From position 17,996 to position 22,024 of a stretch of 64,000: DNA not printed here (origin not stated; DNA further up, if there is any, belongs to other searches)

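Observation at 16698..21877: Sensor histidine kinase translationally coupled (ATGA) to a 1243 aa Ser/Thr-kinase-AAA-TPR protein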

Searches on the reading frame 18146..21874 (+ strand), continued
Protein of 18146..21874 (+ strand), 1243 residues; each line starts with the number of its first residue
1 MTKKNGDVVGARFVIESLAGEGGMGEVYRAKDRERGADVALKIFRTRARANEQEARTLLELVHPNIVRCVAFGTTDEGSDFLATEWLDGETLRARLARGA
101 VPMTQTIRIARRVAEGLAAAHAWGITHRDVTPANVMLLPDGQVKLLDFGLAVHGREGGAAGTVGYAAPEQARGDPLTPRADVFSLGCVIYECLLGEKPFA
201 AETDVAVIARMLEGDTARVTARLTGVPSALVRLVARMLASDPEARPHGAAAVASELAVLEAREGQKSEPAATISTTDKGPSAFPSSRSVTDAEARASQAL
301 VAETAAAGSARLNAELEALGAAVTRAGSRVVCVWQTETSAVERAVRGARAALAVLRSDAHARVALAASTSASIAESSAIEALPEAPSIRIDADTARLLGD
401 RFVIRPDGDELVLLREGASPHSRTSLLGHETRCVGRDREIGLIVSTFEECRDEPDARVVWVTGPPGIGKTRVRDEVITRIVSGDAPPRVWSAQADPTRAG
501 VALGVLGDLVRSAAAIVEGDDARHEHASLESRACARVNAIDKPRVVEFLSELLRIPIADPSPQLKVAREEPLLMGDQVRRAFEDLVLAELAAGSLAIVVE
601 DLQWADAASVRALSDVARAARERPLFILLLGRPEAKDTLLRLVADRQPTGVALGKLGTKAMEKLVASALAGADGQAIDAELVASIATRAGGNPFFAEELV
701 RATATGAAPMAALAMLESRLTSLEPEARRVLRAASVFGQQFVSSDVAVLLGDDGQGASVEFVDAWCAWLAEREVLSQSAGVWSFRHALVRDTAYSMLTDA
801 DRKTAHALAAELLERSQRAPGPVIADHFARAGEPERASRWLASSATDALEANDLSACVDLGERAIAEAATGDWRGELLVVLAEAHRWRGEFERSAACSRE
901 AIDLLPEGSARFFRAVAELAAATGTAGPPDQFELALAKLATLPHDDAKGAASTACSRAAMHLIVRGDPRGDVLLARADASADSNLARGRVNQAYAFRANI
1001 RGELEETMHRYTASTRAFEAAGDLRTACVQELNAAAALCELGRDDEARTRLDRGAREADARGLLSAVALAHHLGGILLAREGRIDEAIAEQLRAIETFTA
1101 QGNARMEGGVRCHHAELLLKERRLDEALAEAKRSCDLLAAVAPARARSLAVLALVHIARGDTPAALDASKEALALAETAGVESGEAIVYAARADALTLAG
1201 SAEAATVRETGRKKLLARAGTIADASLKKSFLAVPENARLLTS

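Call 23: find_homologous_proteins(query=window:18146-21874:+, max_evalue=1e-20)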
Query window:18146-21874:+ (1243 aa): 5371 proteins with E <= 1e-20 among 8000 candidates; the best 120 are listed.
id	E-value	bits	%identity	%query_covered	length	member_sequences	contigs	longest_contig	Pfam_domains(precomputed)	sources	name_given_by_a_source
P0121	0.0e+0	2618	100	100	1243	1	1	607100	PF07714.24,PF00069.32,PF13191.13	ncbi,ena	-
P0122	0.0e+0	1944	76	100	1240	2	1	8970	PF07714.24,PF00069.32,PF13191.13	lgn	-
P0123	0.0e+0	1940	77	100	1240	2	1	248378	PF07714.24,PF00069.32,PF13401.13,PF01636.30,PF13191.13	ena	-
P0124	0.0e+0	1939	76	99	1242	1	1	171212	PF07714.24,PF00069.32,PF13191.13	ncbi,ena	-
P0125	0.0e+0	1789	71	100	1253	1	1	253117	PF07714.24,PF00069.32,PF13191.13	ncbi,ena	-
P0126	0.0e+0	1749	70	100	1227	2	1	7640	PF07714.24,PF00069.32,PF13424.13,PF13401.13,PF13191.13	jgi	-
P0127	0.0e+0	1746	70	100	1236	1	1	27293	PF07714.24,PF00069.32,PF13401.13,PF13191.13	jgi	jgi:tetratricopeptide (TPR) repeat protein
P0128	0.0e+0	1742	71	100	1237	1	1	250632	PF07714.24,PF00069.32,PF13401.13,PF13191.13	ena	-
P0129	0.0e+0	1740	71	100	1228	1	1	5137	PF07714.24,PF00069.32,PF13401.13,PF13191.13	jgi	-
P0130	0.0e+0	1724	70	100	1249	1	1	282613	PF07714.24,PF00069.32,PF13401.13,PF13191.13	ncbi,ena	-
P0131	0.0e+0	1712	69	100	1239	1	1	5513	PF07714.24,PF00069.32,PF13191.13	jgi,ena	-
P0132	0.0e+0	1701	69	99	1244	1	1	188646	PF07714.24,PF00069.32,PF13191.13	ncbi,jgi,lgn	ncbi:MAG TPA: protein kinase [Polyangiaceae bacterium]|jgi:tetratricopeptide (TPR) repeat protein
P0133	0.0e+0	1672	67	100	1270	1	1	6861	PF07714.24,PF00069.32,PF13191.13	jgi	jgi:tRNA A-37 threonylcarbamoyl transferase component Bud32/tetratricopeptide (TPR) repeat protein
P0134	0.0e+0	1617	65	100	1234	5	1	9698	PF07714.24,PF00069.32,PF13424.13,PF13401.13,PF13191.13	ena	-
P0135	0.0e+0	1598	65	100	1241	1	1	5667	PF07714.24,PF00069.32,PF13401.13,PF13191.13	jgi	-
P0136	0.0e+0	1582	65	100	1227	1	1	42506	PF07714.24,PF00069.32,PF13191.13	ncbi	-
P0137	0.0e+0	1486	69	89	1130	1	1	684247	PF00069.32,PF13424.13,PF13191.13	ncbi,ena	-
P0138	0.0e+0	1354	59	99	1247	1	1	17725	PF07714.24,PF00069.32,PF13191.13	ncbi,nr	ncbi:MAG TPA: protein kinase [Polyangiaceae bacterium]|nr:protein kinase [Polyangiaceae bacterium]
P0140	0.0e+0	1186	69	68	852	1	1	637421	PF07714.24,PF00069.32,PF13401.13,PF01636.30,PF13191.13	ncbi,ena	-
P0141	0.0e+0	1060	51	99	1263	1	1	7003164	PF07714.24,PF00069.32,PF13401.13,PF13191.13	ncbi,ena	-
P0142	5.0e-266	904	61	56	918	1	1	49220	PF07714.24,PF00069.32,PF13191.13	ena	-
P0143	1.4e-256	873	44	99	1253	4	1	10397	PF07714.24,PF00069.32,PF13401.13,PF13191.13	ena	-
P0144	5.9e-232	791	43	99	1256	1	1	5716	PF07714.24,PF00069.32,PF03109.23,PF13191.13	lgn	-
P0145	4.8e-199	682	39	99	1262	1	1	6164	PF07714.24,PF00069.32,PF03109.23,PF13191.13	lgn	-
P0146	5.0e-197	675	39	99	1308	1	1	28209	PF06293.21,PF07714.24,PF00069.32,PF03109.23,PF13191.13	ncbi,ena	-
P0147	5.6e-195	669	37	99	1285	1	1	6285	PF07714.24,PF00069.32,PF13191.13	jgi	jgi:tetratricopeptide (TPR) repeat protein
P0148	2.5e-190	653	38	97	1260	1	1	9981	PF07714.24,PF00069.32,PF17874.8,PF03109.23,PF13424.13,PF13191.13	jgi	jgi:eukaryotic-like serine/threonine-protein kinase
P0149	8.5e-189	648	39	99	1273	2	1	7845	PF07714.24,PF00069.32,PF03109.23,PF13424.13,PF13181.13,PF07719.24,PF13191.13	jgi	jgi:tetratricopeptide (TPR) repeat protein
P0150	1.6e-188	647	38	99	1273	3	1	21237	PF07714.24,PF00069.32,PF03109.23,PF13424.13,PF13191.13,PF13374.13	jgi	jgi:tetratricopeptide (TPR) repeat protein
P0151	2.8e-188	646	38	69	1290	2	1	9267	PF07714.24,PF00069.32,PF17874.8,PF03109.23,PF13424.13,PF13191.13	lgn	-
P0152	2.4e-187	643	38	99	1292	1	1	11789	PF07714.24,PF00069.32,PF17874.8,PF13191.13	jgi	jgi:tetratricopeptide (TPR) repeat protein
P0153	9.0e-187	641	38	99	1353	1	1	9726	PF07714.24,PF00069.32,PF17874.8,PF03109.23,PF13424.13,PF13191.13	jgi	jgi:eukaryotic-like serine/threonine-protein kinase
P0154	3.9e-185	636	37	99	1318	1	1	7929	PF07714.24,PF00069.32,PF03109.23,PF13191.13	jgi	jgi:tetratricopeptide (TPR) repeat protein/predicted Ser/Thr protein kinase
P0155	6.4e-184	632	36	69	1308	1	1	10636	PF07714.24,PF00069.32,PF03109.23,PF13191.13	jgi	jgi:eukaryotic-like serine/threonine-protein kinase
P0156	1.6e-182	627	38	100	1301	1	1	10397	PF06293.21,PF07714.24,PF00069.32,PF13191.13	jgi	jgi:hypothetical protein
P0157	3.0e-182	626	37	100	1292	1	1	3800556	PF06293.21,PF07714.24,PF00069.32,PF03109.23,PF13191.13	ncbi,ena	-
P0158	8.7e-182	625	37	100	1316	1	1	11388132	PF07714.24,PF00069.32,PF03109.23,PF13424.13,PF13191.13,PF13374.13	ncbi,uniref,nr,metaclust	ncbi:serine/threonine-protein kinase PknK [Chondromyces crocatus]|uniref:Protein kinase n=1 Tax=Chon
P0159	4.8e-181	622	37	100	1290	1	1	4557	PF07714.24,PF00069.32,PF03109.23,PF13424.13,PF13191.13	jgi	-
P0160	6.9e-181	622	38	99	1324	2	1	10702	PF07714.24,PF00069.32,PF13191.13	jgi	jgi:tetratricopeptide (TPR) repeat protein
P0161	1.2e-180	621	35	99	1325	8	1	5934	PF07714.24,PF00069.32,PF13191.13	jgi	jgi:tetratricopeptide (TPR) repeat protein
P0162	1.4e-180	621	38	69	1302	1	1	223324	PF07714.24,PF00069.32,PF13191.13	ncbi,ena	-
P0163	9.1e-180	618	48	20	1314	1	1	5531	PF07714.24,PF00069.32,PF03109.23,PF13191.13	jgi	jgi:tetratricopeptide (TPR) repeat protein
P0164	6.1e-179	616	38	100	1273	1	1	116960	PF07714.24,PF00069.32,PF13424.13,PF07719.24,PF13191.13,PF13374.13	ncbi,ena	-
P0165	1.4e-178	614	38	99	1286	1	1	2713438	PF07714.24,PF00069.32,PF03109.23,PF13424.13,PF13191.13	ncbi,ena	-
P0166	1.9e-178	614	37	99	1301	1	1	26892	PF07714.24,PF00069.32,PF17874.8,PF00515.35,PF03109.23,PF13424.13,PF13432.13,PF13191.13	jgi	jgi:tetratricopeptide (TPR) repeat protein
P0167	2.6e-178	613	37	100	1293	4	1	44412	PF06293.21,PF07714.24,PF00069.32,PF03109.23,PF13191.13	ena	-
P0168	4.1e-178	613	37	100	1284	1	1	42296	PF07714.24,PF00069.32,PF17874.8,PF13424.13,PF13181.13,PF13191.13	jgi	jgi:eukaryotic-like serine/threonine-protein kinase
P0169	4.3e-178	613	38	99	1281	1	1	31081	PF06293.21,PF07714.24,PF00069.32,PF13191.13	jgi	jgi:tetratricopeptide (TPR) repeat protein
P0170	4.9e-178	613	39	99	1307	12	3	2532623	PF07721.21,PF07714.24,PF00069.32,PF03109.23,PF13424.13,PF13181.13,PF13191.13,PF13374.13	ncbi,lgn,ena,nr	ncbi:MAG: protein kinase [Polyangiaceae bacterium]|nr:protein kinase [Polyangiaceae bacterium]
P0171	1.5e-176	608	38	69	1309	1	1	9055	PF07714.24,PF00069.32,PF13191.13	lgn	-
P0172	2.6e-176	607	39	69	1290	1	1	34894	PF07714.24,PF00069.32,PF13424.13,PF13191.13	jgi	jgi:eukaryotic-like serine/threonine-protein kinase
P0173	4.8e-176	606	46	20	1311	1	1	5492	PF07714.24,PF00069.32,PF03109.23,PF13191.13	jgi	jgi:eukaryotic-like serine/threonine-protein kinase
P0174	7.6e-176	605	37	100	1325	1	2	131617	PF07714.24,PF00069.32,PF03109.23,PF13191.13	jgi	-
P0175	2.2e-175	604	37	99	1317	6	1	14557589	PF07714.24,PF00069.32,PF13191.13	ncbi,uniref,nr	ncbi:protein kinase [Sorangium cellulosum]|uniref:Protein kinase n=1 Tax=Sorangium cellulosum TaxID=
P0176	3.5e-175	603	37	98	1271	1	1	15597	PF07714.24,PF00069.32,PF13191.13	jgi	jgi:hypothetical protein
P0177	6.9e-175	602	37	69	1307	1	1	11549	PF07714.24,PF00069.32,PF13191.13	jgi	jgi:serine/threonine protein kinase/tetratricopeptide (TPR) repeat protein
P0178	5.0e-174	599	37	98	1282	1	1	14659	PF07714.24,PF00069.32,PF03109.23,PF13191.13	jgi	jgi:tetratricopeptide (TPR) repeat protein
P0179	5.8e-174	599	35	100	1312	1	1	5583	PF07714.24,PF00069.32,PF13191.13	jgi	jgi:eukaryotic-like serine/threonine-protein kinase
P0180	2.6e-173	597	37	99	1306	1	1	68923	PF07714.24,PF00069.32,PF13191.13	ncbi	-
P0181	5.0e-173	596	38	100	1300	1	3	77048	PF07714.24,PF00069.32,PF13191.13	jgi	jgi:serine/threonine protein kinase/tetratricopeptide (TPR) repeat protein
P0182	1.1e-172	595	36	99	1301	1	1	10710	PF07714.24,PF00069.32,PF13424.13,PF13191.13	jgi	jgi:tetratricopeptide (TPR) repeat protein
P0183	4.2e-172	593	37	100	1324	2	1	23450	PF07714.24,PF00069.32,PF03109.23,PF13424.13,PF13191.13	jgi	jgi:serine/threonine protein kinase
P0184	5.5e-172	593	36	99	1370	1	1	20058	PF07714.24,PF00069.32,PF03109.23,PF13191.13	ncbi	ncbi:MAG: protein kinase [Byssovorax sp.]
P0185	6.4e-172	592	35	100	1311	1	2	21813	PF07714.24,PF00069.32,PF13191.13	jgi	jgi:eukaryotic-like serine/threonine-protein kinase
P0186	1.4e-171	591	38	99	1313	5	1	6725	PF07714.24,PF00069.32,PF03109.23,PF13424.13,PF13191.13,PF13374.13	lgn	-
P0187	8.0e-171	589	37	100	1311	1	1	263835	PF07714.24,PF00069.32,PF13191.13,PF13374.13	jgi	jgi:serine/threonine protein kinase/tetratricopeptide (TPR) repeat protein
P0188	1.0e-170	588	39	69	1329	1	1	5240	PF07714.24,PF00069.32,PF03109.23,PF13191.13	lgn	-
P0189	1.2e-170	588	37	100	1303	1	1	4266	PF07714.24,PF00069.32,PF03109.23,PF13191.13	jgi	jgi:hypothetical protein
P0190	2.9e-170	587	37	99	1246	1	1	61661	PF07714.24,PF00069.32,PF03109.23,PF13424.13,PF13191.13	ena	-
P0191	1.3e-169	585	37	99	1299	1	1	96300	PF07714.24,PF00069.32,PF13191.13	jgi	jgi:tetratricopeptide (TPR) repeat protein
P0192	2.5e-169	584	35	100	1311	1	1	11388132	PF07714.24,PF00069.32,PF17874.8,PF13181.13,PF13191.13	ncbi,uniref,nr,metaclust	ncbi:protein kinase domain-containing protein [Chondromyces crocatus]|uniref:Protein kinase n=1 Tax=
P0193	7.4e-169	582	35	99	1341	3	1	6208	PF07714.24,PF00069.32,PF03109.23,PF13191.13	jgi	jgi:tetratricopeptide (TPR) repeat protein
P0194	8.0e-168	579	37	71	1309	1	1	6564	PF07714.24,PF00069.32,PF13191.13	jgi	jgi:tetratricopeptide (TPR) repeat protein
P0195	8.9e-168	579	37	99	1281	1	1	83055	PF07714.24,PF00069.32,PF03109.23,PF13191.13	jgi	-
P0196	1.5e-167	578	37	73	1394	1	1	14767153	PF06293.21,PF07714.24,PF00069.32,PF13191.13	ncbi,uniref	ncbi:serine/threonine-protein kinase [Sorangium sp. So ce1151]|uniref:serine/threonine-protein kinas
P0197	2.1e-167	577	35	99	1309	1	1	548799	PF07714.24,PF00069.32,PF03109.23,PF13424.13,PF13191.13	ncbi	-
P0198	4.7e-167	576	38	60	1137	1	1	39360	PF06293.21,PF07714.24,PF00069.32,PF13191.13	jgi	jgi:tetratricopeptide (TPR) repeat protein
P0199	7.5e-167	575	37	69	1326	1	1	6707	PF07714.24,PF00069.32,PF13191.13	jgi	jgi:tetratricopeptide (TPR) repeat protein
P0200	1.0e-166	575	36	99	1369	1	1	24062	PF07714.24,PF00069.32,PF03109.23,PF13424.13,PF13191.13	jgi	jgi:serine/threonine protein kinase/tetratricopeptide (TPR) repeat protein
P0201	2.9e-166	574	36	99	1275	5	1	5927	PF07714.24,PF00069.32,PF03109.23,PF13191.13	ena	-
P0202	1.0e-165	572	36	69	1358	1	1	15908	PF07714.24,PF00069.32,PF13424.13,PF13432.13,PF13191.13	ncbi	ncbi:MAG: protein kinase [Pseudomonadota bacterium]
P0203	1.4e-165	571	36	100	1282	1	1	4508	PF07714.24,PF00069.32,PF03109.23,PF13424.13,PF13191.13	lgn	-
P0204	5.2e-165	569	36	67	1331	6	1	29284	PF07714.24,PF00069.32,PF17874.8,PF13424.13,PF13181.13,PF13191.13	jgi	jgi:tetratricopeptide (TPR) repeat protein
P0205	1.2e-164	568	37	100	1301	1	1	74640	PF07714.24,PF00069.32,PF03109.23,PF13191.13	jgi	jgi:tetratricopeptide (TPR) repeat protein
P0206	6.9e-164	566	36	100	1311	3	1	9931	PF07714.24,PF00069.32,PF13191.13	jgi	jgi:tetratricopeptide (TPR) repeat protein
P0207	1.3e-163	565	35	69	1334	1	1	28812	PF07714.24,PF00069.32,PF17874.8,PF13424.13,PF13191.13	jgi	jgi:tetratricopeptide (TPR) repeat protein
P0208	2.8e-163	564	38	100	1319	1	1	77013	PF07714.24,PF00069.32,PF13191.13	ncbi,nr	ncbi:MAG: protein kinase [Myxococcales bacterium]|nr:protein kinase [Myxococcales bacterium]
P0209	5.6e-163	563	35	99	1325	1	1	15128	PF07714.24,PF00069.32,PF03109.23,PF13424.13,PF13191.13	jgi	jgi:eukaryotic-like serine/threonine-protein kinase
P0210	7.4e-163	562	35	99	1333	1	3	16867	PF07714.24,PF00069.32,PF03109.23,PF13191.13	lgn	-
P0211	1.1e-162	562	36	99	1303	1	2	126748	PF07714.24,PF00069.32,PF13191.13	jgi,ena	-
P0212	1.7e-162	561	35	100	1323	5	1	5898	PF07714.24,PF00069.32,PF13191.13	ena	-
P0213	1.9e-162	561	36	65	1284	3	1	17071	PF07714.24,PF00069.32,PF03109.23,PF13191.13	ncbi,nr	ncbi:MAG TPA: protein kinase [Kofleriaceae bacterium]|nr:protein kinase [Kofleriaceae bacterium]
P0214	2.5e-161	557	36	100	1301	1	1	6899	PF07714.24,PF00069.32,PF13424.13,PF13191.13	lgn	-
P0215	2.7e-161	557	36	95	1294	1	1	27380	PF07714.24,PF00069.32,PF13191.13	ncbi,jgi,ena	jgi:tetratricopeptide (TPR) repeat protein/tRNA A-37 threonylcarbamoyl transferase component Bud32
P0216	3.1e-161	557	36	99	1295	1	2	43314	PF07714.24,PF00069.32,PF13191.13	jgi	jgi:tetratricopeptide (TPR) repeat protein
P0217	5.4e-161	556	39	69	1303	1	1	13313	PF07714.24,PF00069.32,PF03109.23,PF13424.13,PF13191.13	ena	-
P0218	6.9e-161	556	35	100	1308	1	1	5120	PF07714.24,PF00069.32,PF17874.8,PF00515.35,PF03109.23,PF13424.13,PF13176.13,PF13181.13,PF07719.24,PF13191.13,PF13374.13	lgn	-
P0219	9.9e-161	555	36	69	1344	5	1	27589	PF07714.24,PF00069.32,PF13191.13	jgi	jgi:predicted ATPase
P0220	1.4e-160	555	35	96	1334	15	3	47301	PF07714.24,PF00069.32,PF03109.23,PF13191.13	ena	-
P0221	1.7e-160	554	36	99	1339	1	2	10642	PF07714.24,PF00069.32,PF13191.13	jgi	jgi:tetratricopeptide (TPR) repeat protein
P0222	3.7e-160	553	36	99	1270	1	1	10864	PF07714.24,PF00069.32,PF17874.8,PF13191.13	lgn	-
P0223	8.1e-160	552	40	73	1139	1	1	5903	PF07714.24,PF00069.32,PF13191.13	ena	-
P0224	1.7e-159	551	37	96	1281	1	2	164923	PF07714.24,PF00069.32,PF13424.13,PF13191.13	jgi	jgi:tetratricopeptide (TPR) repeat protein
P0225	2.2e-159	551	34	69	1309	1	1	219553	PF07714.24,PF00069.32,PF03109.23,PF13424.13,PF13191.13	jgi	jgi:tetratricopeptide (TPR) repeat protein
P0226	5.0e-159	550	37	84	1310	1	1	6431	PF07714.24,PF00069.32,PF13191.13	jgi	jgi:tetratricopeptide (TPR) repeat protein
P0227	6.2e-159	549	40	73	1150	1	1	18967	PF07714.24,PF00069.32,PF03109.23,PF13191.13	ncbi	-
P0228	1.2e-158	548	35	68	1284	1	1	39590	PF07714.24,PF00069.32,PF13191.13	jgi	jgi:hypothetical protein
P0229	1.8e-158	548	36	95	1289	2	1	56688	PF07714.24,PF00069.32,PF13424.13,PF13191.13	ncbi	-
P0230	4.0e-158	547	36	100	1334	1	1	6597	PF07714.24,PF00069.32,PF17874.8,PF03109.23,PF13424.13,PF13401.13,PF13191.13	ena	-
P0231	6.5e-158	546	38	76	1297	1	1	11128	PF07714.24,PF00069.32,PF03109.23,PF13191.13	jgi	jgi:eukaryotic-like serine/threonine-protein kinase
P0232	8.2e-158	546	41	74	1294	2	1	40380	PF06293.21,PF07714.24,PF00069.32,PF01636.30,PF13191.13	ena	-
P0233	1.2e-157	545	36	100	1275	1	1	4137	PF07714.24,PF00069.32,PF13191.13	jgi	jgi:eukaryotic-like serine/threonine-protein kinase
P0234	1.2e-157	545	39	73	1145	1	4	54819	PF07714.24,PF00069.32,PF03109.23,PF13191.13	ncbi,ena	-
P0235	1.5e-157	545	35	100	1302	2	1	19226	PF06293.21,PF07714.24,PF00069.32,PF03109.23,PF13191.13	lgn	-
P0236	1.7e-157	544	36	99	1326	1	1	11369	PF07714.24,PF00069.32,PF17874.8,PF03109.23,PF13424.13,PF13176.13,PF13191.13,PF13374.13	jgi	jgi:tetratricopeptide (TPR) repeat protein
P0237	2.8e-157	544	37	95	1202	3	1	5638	PF07714.24,PF00069.32,PF13191.13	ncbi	ncbi:MAG TPA: protein kinase, partial [Byssovorax sp.]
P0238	6.0e-157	543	35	69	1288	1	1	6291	PF07714.24,PF00069.32,PF13191.13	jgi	jgi:tetratricopeptide (TPR) repeat protein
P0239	7.5e-156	539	36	69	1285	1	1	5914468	PF07714.24,PF00069.32,PF13191.13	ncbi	ncbi:MAG: protein kinase [Minicystis sp.]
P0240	2.4e-155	537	37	99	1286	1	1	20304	PF06293.21,PF07714.24,PF00069.32,PF13191.13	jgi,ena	-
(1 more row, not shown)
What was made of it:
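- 18146..21877 (+): Cytosolic STAND Ser/Thr kinase, 1243 aa. P0121 is 100% identical and 1243 aa (call 23).
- Closest known: PknK of Mycobacterium tuberculosis and other MalT-clade STAND Ser/Thr kinases. Same: 34-39% identical over the full length to the Chondromyces and Sorangium proteins (call 23).
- More than 5000 homologues with E<=1e-20 share the same architecture (call 23).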
